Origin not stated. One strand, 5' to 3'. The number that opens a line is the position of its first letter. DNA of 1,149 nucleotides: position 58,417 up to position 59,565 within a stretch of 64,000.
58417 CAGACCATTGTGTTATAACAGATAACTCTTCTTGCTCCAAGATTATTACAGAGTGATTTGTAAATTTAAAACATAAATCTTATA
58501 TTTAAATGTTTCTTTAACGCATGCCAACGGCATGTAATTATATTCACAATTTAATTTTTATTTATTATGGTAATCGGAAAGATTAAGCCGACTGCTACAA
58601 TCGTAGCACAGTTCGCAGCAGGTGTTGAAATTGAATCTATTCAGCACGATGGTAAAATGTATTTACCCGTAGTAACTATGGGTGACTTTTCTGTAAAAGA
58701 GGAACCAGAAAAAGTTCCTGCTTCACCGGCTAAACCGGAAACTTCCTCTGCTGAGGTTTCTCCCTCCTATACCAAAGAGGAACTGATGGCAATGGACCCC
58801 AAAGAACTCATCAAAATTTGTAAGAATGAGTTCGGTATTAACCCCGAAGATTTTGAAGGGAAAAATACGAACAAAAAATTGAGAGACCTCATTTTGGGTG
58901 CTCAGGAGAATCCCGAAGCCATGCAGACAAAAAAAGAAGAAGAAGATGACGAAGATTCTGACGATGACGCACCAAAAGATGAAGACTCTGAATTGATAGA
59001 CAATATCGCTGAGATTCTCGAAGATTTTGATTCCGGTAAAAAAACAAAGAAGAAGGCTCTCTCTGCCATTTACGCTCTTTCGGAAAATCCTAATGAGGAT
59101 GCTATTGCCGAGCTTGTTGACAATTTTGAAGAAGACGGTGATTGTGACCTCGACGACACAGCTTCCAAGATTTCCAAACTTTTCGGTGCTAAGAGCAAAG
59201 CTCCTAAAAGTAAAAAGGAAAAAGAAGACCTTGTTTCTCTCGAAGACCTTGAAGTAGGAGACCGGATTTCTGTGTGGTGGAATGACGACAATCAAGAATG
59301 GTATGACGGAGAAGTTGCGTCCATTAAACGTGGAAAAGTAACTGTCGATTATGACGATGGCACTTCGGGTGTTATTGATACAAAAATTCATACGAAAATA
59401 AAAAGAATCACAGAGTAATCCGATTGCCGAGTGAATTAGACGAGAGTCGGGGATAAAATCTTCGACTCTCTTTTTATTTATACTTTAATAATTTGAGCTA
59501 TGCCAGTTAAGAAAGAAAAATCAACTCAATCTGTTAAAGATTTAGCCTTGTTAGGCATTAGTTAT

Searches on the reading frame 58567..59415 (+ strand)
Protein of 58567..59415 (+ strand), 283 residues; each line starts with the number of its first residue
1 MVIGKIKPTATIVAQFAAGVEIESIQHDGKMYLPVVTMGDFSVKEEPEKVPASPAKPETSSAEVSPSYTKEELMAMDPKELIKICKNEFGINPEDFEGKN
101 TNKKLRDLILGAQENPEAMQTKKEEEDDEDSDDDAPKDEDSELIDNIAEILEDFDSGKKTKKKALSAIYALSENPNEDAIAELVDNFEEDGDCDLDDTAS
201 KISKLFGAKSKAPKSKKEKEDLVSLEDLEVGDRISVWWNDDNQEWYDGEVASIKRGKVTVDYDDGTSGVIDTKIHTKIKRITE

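Call 47: search_protein_families(library=pfam, proteins=[window:58567-59415:+], max_evalue=0.001)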
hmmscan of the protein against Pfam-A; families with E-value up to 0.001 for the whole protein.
window:58567-59415:+ (283 aa): 1 family
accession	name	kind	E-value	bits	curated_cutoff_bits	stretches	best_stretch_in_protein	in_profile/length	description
PF02736.25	Myosin_N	-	0.0002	21.5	27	1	235-266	5-36/45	Myosin N-terminal SH3-like domain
